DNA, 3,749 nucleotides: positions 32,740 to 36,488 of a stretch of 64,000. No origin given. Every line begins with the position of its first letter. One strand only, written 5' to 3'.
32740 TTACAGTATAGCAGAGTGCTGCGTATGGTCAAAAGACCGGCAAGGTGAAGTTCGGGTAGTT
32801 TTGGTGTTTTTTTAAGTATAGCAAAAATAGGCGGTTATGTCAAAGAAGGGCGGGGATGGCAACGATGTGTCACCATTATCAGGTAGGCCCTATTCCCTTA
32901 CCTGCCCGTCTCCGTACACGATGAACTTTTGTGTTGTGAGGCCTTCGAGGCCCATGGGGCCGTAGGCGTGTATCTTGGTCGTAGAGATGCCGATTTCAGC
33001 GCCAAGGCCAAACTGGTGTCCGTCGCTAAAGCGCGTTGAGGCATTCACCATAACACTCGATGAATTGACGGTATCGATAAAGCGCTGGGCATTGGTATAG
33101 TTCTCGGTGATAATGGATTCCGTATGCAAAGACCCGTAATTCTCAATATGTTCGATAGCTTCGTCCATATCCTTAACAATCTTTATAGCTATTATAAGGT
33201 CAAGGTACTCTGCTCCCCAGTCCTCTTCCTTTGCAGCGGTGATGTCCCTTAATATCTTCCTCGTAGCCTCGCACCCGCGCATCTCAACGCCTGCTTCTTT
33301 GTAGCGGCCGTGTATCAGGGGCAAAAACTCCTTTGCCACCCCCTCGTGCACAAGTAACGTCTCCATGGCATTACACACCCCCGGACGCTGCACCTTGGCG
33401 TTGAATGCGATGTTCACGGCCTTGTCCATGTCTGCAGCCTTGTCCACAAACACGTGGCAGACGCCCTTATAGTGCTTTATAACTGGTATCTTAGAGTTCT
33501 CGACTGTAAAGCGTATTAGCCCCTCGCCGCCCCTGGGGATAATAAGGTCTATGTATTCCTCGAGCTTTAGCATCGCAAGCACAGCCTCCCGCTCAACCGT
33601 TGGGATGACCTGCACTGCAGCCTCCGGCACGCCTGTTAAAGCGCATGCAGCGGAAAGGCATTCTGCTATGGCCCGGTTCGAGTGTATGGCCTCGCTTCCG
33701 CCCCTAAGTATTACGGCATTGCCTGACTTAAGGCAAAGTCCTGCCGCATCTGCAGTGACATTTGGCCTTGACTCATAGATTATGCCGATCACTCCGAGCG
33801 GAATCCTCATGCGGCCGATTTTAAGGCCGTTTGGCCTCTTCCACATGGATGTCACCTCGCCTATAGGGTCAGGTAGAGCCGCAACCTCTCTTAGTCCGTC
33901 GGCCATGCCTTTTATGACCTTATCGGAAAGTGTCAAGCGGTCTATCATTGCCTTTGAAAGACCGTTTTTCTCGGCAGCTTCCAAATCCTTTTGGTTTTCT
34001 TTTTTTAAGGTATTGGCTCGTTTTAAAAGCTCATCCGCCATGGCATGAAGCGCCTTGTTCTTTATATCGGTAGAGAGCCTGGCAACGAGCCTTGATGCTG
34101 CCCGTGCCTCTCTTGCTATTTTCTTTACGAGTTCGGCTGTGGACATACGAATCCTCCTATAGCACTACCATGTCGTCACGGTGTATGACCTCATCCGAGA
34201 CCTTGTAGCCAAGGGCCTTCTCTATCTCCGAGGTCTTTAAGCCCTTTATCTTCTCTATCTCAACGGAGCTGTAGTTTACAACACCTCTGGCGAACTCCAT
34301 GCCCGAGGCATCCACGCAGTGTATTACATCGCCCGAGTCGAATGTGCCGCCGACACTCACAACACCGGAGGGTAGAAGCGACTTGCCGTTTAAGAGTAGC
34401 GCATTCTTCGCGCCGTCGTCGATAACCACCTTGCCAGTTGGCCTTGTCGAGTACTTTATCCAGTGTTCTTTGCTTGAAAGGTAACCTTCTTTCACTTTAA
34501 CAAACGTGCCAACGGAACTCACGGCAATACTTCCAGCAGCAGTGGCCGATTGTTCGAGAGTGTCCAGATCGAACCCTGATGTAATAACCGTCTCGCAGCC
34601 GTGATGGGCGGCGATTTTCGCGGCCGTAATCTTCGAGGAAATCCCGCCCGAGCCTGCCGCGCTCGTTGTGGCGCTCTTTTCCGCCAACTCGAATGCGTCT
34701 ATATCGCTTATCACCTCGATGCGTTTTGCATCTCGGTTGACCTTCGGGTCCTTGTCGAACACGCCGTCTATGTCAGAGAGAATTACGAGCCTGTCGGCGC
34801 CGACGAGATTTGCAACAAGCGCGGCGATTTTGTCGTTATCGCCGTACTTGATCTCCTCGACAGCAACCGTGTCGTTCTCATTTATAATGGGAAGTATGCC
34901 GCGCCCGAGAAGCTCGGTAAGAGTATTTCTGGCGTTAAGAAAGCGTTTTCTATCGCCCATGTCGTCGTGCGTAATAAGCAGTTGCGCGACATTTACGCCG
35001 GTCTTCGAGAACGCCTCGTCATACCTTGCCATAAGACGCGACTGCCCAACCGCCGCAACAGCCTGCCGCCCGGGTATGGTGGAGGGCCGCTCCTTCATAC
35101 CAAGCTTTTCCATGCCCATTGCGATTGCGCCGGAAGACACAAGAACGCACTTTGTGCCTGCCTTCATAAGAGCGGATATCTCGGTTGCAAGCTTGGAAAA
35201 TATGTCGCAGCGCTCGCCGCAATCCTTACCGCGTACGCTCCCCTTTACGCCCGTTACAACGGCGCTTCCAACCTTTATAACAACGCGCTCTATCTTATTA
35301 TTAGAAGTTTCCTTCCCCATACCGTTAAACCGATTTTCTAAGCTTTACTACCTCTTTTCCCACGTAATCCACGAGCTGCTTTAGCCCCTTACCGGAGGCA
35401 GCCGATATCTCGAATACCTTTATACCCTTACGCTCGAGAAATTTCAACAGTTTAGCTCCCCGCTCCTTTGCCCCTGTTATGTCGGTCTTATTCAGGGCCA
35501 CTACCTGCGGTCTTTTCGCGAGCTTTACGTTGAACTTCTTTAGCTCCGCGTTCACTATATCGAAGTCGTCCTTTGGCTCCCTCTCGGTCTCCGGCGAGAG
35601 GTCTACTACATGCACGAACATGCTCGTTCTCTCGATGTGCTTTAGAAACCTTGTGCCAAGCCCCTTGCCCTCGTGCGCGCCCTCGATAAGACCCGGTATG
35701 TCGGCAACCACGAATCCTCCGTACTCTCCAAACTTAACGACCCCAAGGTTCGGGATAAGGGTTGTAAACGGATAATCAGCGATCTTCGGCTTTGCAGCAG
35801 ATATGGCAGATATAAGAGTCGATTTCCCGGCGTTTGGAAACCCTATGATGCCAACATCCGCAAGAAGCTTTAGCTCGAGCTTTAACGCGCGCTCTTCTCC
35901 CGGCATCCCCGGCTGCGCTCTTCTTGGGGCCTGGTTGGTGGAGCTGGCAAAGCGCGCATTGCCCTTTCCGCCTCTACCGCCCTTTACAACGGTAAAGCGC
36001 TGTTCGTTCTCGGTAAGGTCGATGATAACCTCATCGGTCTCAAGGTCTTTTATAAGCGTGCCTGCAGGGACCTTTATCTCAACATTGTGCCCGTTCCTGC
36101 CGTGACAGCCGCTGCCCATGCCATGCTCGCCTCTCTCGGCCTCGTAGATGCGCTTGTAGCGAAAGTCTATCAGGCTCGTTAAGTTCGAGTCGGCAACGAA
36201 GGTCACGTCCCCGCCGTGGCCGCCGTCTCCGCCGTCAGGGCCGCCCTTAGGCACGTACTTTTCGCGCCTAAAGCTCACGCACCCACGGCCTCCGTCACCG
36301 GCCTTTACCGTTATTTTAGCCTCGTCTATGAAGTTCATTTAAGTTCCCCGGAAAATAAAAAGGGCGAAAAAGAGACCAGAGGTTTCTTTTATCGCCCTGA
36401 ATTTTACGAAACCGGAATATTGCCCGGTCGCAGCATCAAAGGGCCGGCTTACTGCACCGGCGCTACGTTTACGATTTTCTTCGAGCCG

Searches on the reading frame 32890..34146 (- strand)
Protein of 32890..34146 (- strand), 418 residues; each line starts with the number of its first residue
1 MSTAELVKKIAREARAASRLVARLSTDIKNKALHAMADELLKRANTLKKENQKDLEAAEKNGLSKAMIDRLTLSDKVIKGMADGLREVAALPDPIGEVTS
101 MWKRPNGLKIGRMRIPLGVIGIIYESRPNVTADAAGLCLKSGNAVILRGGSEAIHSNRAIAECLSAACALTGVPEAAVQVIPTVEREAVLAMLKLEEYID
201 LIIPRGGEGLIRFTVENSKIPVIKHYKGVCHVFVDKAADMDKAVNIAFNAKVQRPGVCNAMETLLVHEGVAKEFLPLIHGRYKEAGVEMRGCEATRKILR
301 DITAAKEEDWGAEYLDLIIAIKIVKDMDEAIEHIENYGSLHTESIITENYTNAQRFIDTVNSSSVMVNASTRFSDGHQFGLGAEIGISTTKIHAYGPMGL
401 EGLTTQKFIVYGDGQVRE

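Call 57: search_protein_families(library=pfam, proteins=[window:32890-34146:-], max_evalue=0.0001)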
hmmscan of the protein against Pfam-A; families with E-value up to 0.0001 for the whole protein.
window:32890-34146:- (418 aa): 1 family
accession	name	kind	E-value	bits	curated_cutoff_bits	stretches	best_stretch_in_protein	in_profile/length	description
PF00171.27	Aldedh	-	9.5e-23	80.9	23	1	2-285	26-296/461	Aldehyde dehydrogenase family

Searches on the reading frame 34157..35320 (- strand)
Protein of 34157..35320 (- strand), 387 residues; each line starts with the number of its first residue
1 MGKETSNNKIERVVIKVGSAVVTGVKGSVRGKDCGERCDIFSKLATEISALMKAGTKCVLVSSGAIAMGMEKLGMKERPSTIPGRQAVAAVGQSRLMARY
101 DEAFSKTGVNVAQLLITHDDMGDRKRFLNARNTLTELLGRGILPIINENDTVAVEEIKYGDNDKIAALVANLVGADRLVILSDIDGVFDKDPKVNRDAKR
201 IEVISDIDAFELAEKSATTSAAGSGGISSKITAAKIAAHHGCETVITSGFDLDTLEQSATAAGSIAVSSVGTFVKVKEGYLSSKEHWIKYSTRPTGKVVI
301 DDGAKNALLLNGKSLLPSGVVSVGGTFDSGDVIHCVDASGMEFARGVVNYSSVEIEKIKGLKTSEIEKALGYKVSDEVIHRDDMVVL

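Call 57: search_protein_families(library=pfam, proteins=[window:34157-35320:-], max_evalue=0.0001)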
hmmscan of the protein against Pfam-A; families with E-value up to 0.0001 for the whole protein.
window:34157-35320:- (387 aa): 2 families
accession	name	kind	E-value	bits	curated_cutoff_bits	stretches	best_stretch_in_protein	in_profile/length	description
PF00696.33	AA_kinase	-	2.7e-47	161.9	24.9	1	12-248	2-234/234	Amino acid kinase family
PF01472.26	PUA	-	2.4e-21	75.9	24.8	1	296-368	1-72/74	PUA domain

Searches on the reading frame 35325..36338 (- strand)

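Call 57: search_protein_families(library=pfam, proteins=[window:35325-36338:-], max_evalue=0.0001)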
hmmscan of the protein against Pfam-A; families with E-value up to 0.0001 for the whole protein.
window:35325-36338:- (337 aa): 3 families
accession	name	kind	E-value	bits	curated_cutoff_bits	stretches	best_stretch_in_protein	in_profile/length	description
PF01018.28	GTP1_OBG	-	6.3e-66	221.2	27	1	4-158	1-155/155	GTP1/OBG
PF01926.29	MMR_HSR1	-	7e-26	91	21.9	1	161-284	1-113/113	50S ribosome-binding GTPase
PF02421.24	FeoB_N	-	1.4e-11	44.6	27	1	162-324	3-154/156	Ferrous iron transport protein B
